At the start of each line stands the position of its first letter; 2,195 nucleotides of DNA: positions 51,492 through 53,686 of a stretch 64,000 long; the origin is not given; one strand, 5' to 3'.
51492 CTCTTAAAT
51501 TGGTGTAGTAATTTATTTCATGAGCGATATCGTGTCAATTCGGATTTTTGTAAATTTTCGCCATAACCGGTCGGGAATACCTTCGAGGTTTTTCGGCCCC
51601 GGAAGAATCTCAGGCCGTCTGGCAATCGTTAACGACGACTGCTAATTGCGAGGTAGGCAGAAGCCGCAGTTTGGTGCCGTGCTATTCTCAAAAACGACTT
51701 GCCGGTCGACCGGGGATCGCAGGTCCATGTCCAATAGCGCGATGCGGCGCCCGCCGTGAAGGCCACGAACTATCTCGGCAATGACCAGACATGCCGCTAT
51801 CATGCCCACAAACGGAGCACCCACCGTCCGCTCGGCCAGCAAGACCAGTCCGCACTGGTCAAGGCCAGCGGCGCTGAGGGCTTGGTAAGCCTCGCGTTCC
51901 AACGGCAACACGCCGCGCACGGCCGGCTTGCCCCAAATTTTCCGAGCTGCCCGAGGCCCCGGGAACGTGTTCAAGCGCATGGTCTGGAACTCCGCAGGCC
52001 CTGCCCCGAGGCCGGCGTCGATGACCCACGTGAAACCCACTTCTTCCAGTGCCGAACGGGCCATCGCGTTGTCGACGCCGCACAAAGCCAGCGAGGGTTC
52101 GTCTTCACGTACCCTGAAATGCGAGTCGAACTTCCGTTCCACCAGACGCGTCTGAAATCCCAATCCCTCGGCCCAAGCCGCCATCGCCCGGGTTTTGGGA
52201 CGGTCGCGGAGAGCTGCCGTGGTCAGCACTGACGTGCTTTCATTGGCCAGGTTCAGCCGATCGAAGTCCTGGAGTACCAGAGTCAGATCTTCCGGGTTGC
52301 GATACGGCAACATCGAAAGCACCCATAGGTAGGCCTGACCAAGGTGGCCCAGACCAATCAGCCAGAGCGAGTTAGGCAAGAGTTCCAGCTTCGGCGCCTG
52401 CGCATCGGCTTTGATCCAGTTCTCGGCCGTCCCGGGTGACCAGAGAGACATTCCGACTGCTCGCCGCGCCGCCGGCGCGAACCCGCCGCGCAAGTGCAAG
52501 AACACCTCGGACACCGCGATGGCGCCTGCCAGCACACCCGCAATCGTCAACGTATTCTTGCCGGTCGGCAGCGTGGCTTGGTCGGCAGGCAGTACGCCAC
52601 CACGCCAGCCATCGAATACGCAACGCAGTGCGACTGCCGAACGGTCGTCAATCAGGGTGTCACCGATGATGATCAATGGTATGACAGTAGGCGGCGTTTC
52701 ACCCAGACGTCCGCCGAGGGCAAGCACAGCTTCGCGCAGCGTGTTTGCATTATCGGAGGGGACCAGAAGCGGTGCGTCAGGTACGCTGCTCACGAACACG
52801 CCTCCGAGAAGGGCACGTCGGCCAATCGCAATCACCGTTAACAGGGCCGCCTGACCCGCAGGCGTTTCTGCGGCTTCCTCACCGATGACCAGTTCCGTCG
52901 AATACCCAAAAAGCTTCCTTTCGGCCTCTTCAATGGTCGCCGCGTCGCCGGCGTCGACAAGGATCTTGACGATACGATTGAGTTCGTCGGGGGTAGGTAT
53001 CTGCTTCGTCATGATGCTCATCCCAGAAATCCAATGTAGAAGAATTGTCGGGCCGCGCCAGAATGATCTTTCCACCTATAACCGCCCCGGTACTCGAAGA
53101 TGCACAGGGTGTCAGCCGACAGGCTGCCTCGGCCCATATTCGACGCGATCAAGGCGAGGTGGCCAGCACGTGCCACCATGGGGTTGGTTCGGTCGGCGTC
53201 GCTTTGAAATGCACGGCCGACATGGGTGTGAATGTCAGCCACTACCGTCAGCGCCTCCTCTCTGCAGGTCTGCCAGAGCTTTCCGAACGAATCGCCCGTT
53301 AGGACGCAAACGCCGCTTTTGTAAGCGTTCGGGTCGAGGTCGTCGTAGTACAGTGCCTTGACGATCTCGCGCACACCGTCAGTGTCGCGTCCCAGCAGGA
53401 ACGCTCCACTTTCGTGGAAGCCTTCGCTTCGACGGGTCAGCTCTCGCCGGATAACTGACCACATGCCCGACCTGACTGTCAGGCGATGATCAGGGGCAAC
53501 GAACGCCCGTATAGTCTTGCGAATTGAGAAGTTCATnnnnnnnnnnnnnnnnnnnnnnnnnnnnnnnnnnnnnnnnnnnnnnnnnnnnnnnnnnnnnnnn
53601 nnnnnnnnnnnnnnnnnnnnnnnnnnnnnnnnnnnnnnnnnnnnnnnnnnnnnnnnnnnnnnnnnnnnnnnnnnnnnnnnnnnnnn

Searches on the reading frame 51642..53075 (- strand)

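Call 14: search_protein_families(library=pfam, proteins=[window:51642-53075:-], max_evalue=0.01)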
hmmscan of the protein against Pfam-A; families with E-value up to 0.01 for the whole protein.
window:51642-53075:- (477 aa): 0 families

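Call 16: search_protein_families(library=padloc, proteins=[window:51642-53075:-], max_evalue=0.01)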
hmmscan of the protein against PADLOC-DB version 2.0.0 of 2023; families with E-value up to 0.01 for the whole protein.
window:51642-53075:- (477 aa): 1 family
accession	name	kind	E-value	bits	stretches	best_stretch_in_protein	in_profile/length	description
PDLC03847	BilD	-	2.2e-168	558.7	1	28-466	5-441/453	-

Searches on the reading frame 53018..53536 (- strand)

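Call 14: search_protein_families(library=pfam, proteins=[window:53018-53536:-], max_evalue=0.01)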
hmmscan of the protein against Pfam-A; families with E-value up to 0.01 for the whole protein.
window:53018-53536:- (172 aa): 1 family
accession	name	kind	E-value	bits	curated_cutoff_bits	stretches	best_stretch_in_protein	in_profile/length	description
PF14464.11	Prok-JAB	-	0.0045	17.3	25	1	39-118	16-89/114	Prokaryotic homologs of the JAB domain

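Call 16: search_protein_families(library=padloc, proteins=[window:53018-53536:-], max_evalue=0.01)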
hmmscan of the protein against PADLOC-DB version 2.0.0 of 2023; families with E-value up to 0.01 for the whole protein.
window:53018-53536:- (172 aa): 1 family
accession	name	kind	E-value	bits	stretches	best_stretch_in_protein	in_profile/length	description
PDLC03846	BilC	-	2.9e-59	197.4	1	9-168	4-164/168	-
